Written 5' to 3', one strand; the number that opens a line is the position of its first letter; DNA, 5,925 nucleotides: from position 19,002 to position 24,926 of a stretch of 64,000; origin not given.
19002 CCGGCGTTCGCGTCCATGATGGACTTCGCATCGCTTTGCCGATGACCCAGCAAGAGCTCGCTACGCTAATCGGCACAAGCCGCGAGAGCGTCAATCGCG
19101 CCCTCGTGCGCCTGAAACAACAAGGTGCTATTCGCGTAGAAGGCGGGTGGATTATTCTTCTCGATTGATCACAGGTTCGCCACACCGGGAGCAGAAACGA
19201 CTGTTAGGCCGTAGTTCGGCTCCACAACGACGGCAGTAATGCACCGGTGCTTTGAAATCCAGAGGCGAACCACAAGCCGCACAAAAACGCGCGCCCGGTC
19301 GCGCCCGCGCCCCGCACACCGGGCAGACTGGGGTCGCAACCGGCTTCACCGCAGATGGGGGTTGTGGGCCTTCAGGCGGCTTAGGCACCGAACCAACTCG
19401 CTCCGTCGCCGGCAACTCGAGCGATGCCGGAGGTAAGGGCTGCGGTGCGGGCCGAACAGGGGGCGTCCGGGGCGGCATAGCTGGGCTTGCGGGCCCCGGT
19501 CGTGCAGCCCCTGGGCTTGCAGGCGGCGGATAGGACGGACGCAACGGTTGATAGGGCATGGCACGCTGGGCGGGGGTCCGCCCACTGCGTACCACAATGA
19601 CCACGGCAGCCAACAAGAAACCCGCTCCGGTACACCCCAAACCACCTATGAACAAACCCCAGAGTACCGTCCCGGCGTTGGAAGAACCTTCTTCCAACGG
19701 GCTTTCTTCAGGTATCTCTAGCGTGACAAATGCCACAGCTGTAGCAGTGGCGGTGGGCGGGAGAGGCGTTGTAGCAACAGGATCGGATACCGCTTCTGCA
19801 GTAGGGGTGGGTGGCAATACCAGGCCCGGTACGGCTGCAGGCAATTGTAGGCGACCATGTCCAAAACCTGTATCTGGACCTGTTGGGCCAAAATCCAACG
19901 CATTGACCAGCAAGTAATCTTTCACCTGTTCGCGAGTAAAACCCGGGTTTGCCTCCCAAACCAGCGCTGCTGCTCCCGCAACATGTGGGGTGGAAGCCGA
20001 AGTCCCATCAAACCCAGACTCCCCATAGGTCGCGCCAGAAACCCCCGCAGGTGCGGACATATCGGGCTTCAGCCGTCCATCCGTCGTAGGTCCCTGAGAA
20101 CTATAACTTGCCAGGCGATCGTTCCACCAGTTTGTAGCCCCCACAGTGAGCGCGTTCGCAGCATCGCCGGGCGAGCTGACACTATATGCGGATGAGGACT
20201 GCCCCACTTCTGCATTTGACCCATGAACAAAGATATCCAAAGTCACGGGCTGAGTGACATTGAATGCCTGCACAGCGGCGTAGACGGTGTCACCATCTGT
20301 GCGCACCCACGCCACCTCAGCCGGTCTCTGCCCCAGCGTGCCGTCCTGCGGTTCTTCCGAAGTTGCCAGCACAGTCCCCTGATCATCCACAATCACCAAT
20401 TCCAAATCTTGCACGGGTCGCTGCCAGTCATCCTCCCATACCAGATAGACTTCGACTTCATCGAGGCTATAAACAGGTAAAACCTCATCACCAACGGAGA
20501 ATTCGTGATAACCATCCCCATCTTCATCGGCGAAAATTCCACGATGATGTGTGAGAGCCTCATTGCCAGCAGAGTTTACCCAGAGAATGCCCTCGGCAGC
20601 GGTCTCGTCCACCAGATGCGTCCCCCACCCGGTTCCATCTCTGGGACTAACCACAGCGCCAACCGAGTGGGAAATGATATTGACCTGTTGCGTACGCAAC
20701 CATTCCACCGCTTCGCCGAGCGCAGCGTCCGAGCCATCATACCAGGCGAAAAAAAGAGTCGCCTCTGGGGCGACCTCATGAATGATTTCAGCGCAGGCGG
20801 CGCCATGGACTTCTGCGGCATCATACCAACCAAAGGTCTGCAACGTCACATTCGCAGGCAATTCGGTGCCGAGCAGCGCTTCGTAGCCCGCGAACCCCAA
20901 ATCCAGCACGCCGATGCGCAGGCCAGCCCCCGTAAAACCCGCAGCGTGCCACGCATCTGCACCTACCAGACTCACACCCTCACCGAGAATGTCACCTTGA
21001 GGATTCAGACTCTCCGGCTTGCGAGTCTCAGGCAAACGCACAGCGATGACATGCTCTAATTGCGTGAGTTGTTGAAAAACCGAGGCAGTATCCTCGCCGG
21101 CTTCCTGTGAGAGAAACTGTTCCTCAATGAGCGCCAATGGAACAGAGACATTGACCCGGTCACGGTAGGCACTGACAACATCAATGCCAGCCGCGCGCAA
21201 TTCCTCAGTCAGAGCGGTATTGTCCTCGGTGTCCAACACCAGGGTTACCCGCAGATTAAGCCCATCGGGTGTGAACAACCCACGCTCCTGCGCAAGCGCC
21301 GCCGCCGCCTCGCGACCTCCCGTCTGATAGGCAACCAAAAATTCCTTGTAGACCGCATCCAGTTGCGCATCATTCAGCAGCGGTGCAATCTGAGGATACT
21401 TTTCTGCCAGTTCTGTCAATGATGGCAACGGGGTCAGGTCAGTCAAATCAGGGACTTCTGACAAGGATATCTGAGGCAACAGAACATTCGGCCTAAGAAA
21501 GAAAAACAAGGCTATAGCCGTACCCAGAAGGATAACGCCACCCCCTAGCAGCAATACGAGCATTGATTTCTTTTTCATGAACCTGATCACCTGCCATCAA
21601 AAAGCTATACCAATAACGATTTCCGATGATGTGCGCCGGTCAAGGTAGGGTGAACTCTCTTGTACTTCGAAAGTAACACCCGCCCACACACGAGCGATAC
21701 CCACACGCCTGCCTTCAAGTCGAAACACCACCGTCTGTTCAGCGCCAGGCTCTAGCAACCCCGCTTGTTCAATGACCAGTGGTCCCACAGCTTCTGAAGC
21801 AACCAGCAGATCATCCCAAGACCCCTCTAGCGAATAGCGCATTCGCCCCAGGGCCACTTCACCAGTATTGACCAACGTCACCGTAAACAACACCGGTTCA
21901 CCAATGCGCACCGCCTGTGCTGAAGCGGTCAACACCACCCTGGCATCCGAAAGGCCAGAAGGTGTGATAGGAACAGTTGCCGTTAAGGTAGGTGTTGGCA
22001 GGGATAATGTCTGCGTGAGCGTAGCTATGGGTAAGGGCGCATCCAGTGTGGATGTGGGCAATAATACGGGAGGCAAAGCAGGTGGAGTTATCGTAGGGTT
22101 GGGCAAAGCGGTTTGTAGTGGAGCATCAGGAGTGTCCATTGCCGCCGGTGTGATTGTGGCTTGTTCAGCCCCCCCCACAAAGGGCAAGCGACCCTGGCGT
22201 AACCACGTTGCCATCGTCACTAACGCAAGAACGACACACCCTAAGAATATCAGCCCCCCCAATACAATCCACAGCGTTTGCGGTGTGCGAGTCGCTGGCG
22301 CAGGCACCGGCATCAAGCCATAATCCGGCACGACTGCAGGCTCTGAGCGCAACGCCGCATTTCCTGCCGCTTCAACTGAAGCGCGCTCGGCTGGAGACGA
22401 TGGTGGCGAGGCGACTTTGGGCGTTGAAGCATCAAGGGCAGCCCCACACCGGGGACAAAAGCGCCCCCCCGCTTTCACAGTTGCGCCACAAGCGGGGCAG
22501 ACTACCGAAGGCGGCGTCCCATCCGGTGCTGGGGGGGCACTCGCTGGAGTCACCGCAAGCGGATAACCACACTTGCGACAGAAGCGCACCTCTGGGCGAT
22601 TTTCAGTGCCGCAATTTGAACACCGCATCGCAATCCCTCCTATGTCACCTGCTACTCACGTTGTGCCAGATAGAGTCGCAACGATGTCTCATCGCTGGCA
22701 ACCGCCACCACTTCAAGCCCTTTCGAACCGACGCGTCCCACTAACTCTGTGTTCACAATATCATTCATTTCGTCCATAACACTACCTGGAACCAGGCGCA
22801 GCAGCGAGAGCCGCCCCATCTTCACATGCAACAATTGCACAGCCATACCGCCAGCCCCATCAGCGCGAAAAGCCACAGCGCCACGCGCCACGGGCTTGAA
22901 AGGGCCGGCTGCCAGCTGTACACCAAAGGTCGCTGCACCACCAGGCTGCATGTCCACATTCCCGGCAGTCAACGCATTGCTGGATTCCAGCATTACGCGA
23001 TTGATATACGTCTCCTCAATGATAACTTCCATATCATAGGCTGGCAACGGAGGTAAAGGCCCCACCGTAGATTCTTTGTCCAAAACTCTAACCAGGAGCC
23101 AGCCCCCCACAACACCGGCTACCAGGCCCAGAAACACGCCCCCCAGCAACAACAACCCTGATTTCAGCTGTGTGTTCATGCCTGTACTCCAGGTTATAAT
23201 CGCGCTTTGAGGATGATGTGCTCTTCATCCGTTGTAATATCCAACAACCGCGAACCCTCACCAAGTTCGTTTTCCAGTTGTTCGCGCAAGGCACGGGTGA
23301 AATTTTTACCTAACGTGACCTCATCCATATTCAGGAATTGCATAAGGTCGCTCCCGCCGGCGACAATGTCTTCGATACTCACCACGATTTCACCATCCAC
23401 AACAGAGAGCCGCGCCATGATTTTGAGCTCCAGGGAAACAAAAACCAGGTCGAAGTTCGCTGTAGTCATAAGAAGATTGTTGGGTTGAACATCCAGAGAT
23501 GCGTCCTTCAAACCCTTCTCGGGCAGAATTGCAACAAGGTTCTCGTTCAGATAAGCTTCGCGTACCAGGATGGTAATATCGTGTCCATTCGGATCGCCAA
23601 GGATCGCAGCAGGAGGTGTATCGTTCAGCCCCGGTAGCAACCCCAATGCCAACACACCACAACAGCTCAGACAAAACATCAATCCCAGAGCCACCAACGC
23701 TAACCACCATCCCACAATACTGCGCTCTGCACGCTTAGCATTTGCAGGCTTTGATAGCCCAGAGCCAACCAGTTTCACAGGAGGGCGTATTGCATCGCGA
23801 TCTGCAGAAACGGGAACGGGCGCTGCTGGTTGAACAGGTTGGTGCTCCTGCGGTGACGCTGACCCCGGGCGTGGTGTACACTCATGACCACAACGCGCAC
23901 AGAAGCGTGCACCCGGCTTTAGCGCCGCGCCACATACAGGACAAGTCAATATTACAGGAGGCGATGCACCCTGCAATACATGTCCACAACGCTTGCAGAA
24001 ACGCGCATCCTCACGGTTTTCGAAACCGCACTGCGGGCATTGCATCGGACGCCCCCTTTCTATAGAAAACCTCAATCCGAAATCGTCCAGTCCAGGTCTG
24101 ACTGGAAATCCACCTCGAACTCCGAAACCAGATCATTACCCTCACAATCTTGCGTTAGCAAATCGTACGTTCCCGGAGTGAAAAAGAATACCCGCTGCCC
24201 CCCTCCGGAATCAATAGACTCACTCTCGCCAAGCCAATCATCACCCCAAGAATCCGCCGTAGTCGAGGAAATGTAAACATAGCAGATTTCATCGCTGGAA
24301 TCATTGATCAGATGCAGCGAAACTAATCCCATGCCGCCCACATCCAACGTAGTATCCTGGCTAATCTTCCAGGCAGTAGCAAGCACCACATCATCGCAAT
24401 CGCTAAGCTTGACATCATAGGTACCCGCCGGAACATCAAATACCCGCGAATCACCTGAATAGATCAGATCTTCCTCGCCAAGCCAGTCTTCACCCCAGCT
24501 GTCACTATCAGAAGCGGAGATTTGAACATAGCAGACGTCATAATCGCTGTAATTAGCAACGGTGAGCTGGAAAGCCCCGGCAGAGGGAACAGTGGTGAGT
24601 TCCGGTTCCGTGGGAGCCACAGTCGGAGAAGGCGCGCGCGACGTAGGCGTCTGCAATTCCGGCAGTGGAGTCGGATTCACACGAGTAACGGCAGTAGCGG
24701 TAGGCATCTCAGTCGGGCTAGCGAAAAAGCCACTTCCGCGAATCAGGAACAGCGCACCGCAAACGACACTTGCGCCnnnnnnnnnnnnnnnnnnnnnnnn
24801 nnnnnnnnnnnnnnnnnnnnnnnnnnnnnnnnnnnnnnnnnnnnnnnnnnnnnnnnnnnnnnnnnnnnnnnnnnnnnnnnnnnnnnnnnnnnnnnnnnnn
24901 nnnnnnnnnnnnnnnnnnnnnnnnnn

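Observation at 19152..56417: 37-kb unidirectional Ser/Thr phospho-signalling supercluster (kinase / pseudokinase-PP2C / FHA / vWA / zinc ribbon) with envelope-directed outputs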

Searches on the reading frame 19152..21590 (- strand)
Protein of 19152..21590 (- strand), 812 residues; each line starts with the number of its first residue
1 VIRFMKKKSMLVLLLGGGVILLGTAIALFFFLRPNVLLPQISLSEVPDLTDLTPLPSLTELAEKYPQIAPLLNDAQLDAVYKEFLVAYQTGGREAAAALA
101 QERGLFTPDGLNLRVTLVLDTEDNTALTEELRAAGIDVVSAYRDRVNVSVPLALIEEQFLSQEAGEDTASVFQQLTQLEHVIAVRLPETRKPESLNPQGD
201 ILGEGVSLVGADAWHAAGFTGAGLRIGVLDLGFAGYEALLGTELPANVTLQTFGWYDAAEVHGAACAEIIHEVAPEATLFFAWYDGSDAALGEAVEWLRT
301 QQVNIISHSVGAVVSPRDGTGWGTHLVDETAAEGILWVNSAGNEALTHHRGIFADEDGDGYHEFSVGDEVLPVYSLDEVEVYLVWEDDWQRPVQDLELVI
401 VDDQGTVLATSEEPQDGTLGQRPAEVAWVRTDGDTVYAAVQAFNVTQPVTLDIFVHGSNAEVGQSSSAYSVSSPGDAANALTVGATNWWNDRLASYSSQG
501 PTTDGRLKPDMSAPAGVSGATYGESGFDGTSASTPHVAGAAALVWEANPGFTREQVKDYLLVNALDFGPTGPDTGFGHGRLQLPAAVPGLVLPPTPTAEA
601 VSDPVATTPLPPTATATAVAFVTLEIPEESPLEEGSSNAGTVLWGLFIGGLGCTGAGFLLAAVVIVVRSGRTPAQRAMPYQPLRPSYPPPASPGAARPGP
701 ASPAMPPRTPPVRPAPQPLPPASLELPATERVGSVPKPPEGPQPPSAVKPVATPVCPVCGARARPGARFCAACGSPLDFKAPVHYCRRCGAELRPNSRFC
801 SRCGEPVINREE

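Call 3: search_protein_families(library=pfam, proteins=[window:19152-21590:-], max_evalue=0.01)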
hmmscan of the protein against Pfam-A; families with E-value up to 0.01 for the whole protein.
window:19152-21590:- (812 aa): 9 families
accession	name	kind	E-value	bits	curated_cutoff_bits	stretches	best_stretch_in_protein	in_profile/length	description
PF00082.27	Peptidase_S8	-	3.7e-32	112.2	21.8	2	465-579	158-288/288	Subtilase family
PF13240.11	Zn_Ribbon_1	-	1.4e-14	53.7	25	2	785-807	1-23/23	zinc-ribbon domain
PF12773.13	DZR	-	3.7e-10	40.2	27.3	1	756-804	1-45/45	Double zinc ribbon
PF13248.11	Zn_ribbon_3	-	6.7e-07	29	27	1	755-777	4-26/26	zinc-ribbon domain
PF18912.6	DZR_2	-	1.5e-06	28.4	27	1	754-803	8-55/56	Double zinc ribbon domain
PF24463.1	DUF7577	-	3.8e-06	26.8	28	1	753-777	2-26/27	Domain of unknown function (DUF7577)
PF24460.1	DUF7575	-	3.2e-05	23.6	28.5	0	752-778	2-28/28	Domain of unknown function (DUF7575)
PF17032.10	Zn_ribbon_15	-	5.3e-05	24.4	28.9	0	783-804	52-73/73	zinc-ribbon family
PF14803.11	Zn_ribbon_Nudix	-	0.0016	18.8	25.6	0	768-782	1-15/34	Nudix N-terminal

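Call 88: search_protein_families(library=ncbifam, proteins=[window:19152-21590:-], max_evalue=0.0001)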
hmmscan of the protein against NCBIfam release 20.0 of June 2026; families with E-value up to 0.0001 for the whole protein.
window:19152-21590:- (812 aa): 5 families
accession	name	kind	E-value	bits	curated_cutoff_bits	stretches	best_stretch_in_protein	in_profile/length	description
TIGR03921.1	T7SS_mycosin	equivalog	5.8e-14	52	278.75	1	464-644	161-327/353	type VII secretion-associated serine protease mycosin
NF040809.1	germ_prot_CspBA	exception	8.3e-09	33.6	1250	1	465-545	390-473/1099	bifunctional germination protease/germinant receptor pseudoprotease CspBA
NF040553.1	SGO_0316_fam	subfamily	1.1e-06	26.7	1400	1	491-557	651-724/1486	SGO_0316/SGO_0317 family LPXTG-anchored serine peptidase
NF049966.1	QH_SP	equivalog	1.3e-06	27.9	165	0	256-313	36-98/219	subtilisin-like serine protease QhpE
NF051851.1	AtpSerPepEprS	equivalog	1.5e-05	23.2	1700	0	517-587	292-363/988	autotransporter serine peptidase EprS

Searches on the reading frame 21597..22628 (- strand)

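Call 3: search_protein_families(library=pfam, proteins=[window:21597-22628:-], max_evalue=0.01)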
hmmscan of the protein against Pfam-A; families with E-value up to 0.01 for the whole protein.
window:21597-22628:- (343 aa): 10 families
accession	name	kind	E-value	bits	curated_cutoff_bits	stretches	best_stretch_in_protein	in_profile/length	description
PF13240.11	Zn_Ribbon_1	-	1.1e-14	54.1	25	2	3-24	2-23/23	zinc-ribbon domain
PF24463.1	DUF7577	-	1.2e-13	50.8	28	2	2-24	4-26/27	Domain of unknown function (DUF7577)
PF13248.11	Zn_ribbon_3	-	6.2e-13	48.2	27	2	2-24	4-26/26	zinc-ribbon domain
PF12773.13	DZR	-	5.2e-12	46.2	27.3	1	3-62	1-45/45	Double zinc ribbon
PF24460.1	DUF7575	-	8.6e-08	31.8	28.5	2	2-24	5-27/28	Domain of unknown function (DUF7575)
PF17032.10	Zn_ribbon_15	-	3.2e-05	25.1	28.9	0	42-62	53-73/73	zinc-ribbon family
PF18912.6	DZR_2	-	0.0001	22.5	27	1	43-66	9-32/56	Double zinc ribbon domain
PF14803.11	Zn_ribbon_Nudix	-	0.00017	21.9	25.6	0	15-49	1-30/34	Nudix N-terminal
PF07191.17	Zn_ribbon_6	-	0.0039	17.6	25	0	42-66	17-40/67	Double zinc ribbon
PF12172.15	zf-ChsH2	-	0.0062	16.7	23.2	0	1-21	12-32/37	ChsH2, rubredoxin-like zinc ribbon domain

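Call 88: search_protein_families(library=ncbifam, proteins=[window:21597-22628:-], max_evalue=0.0001)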
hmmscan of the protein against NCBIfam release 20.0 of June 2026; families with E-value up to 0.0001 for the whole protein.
window:21597-22628:- (343 aa): 0 families

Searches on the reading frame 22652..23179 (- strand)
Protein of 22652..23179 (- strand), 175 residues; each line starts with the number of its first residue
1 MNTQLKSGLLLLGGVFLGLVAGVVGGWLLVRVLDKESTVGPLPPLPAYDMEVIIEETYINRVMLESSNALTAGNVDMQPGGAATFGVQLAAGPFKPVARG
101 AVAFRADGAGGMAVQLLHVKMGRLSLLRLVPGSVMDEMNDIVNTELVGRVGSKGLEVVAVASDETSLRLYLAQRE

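Call 3: search_protein_families(library=pfam, proteins=[window:22652-23179:-], max_evalue=0.01)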
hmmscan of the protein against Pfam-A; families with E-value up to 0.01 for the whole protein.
window:22652-23179:- (175 aa): 0 families

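Call 71: search_protein_families(library=pfam, proteins=[window:22652-23179:-], max_evalue=5)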
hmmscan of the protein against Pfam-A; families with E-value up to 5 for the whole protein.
window:22652-23179:- (175 aa): 1 family
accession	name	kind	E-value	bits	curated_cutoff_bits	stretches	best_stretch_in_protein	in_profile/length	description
PF23881.1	DUF7234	-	0.21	12.1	24.4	1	131-168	15-51/80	Family of unknown function (DUF7234)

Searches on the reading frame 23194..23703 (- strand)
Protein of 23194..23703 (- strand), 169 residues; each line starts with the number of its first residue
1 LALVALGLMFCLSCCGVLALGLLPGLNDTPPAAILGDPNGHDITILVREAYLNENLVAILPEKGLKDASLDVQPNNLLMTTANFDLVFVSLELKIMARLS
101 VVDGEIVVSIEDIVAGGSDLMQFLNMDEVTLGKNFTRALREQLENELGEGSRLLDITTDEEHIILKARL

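Call 71: search_protein_families(library=pfam, proteins=[window:23194-23703:-], max_evalue=5)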
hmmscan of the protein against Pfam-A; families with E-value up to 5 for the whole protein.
window:23194-23703:- (169 aa): 1 family
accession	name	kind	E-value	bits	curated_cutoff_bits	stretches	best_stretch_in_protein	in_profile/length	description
PF11209.13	LmeA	-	0.014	15.9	27.3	1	43-167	95-216/217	LmeA-like phospholipid-binding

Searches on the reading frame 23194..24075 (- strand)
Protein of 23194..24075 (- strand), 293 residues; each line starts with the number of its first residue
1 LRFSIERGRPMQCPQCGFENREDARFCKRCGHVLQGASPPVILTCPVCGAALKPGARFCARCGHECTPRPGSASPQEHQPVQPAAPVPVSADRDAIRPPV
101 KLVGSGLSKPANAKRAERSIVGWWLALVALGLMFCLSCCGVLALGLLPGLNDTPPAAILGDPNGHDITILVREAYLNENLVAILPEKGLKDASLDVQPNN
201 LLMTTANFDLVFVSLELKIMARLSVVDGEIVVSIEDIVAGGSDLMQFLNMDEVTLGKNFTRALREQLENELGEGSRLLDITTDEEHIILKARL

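Call 3: search_protein_families(library=pfam, proteins=[window:23194-24075:-], max_evalue=0.01)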
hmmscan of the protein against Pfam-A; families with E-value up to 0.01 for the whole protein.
window:23194-24075:- (293 aa): 7 families
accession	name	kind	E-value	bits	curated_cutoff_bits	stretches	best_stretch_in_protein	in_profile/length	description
PF12773.13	DZR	-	2e-12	47.5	27.3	1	13-63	1-45/45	Double zinc ribbon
PF13240.11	Zn_Ribbon_1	-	9.1e-12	44.8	25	2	13-33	2-22/23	zinc-ribbon domain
PF13248.11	Zn_ribbon_3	-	1.3e-10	40.8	27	2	12-34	4-26/26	zinc-ribbon domain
PF24463.1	DUF7577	-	2.1e-07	30.8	28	1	11-32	3-24/27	Domain of unknown function (DUF7577)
PF24460.1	DUF7575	-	7.2e-06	25.7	28.5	1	11-32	4-25/28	Domain of unknown function (DUF7575)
PF09297.16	Zn_ribbon_NUD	-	5.6e-05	23.2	24.8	0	57-71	4-18/32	NADH pyrophosphatase zinc ribbon domain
PF21349.2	RUBY_RBDX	-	0.00013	21.8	26.5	1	27-50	3-24/30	Rubrerythrin, rubredoxin-like domain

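Call 88: search_protein_families(library=ncbifam, proteins=[window:23194-24075:-], max_evalue=0.0001)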
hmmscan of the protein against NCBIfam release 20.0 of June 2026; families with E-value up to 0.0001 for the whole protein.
window:23194-24075:- (293 aa): 1 family
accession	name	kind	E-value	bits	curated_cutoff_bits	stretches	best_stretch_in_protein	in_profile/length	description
NF011149.0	PRK14559.1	equivalog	6.6e-05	21.8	374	1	12-67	3-52/642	serine/threonine phosphatase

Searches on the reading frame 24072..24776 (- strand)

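Call 71: search_protein_families(library=pfam, proteins=[window:24072-24776:-], max_evalue=5)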
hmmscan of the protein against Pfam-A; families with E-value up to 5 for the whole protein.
window:24072-24776:- (234 aa): 1 family
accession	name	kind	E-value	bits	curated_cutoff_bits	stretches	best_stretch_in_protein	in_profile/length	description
PF06232.16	ATS3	-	0.0016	18.7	27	1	161-182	75-96/125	Embryo-specific protein 3, (ATS3)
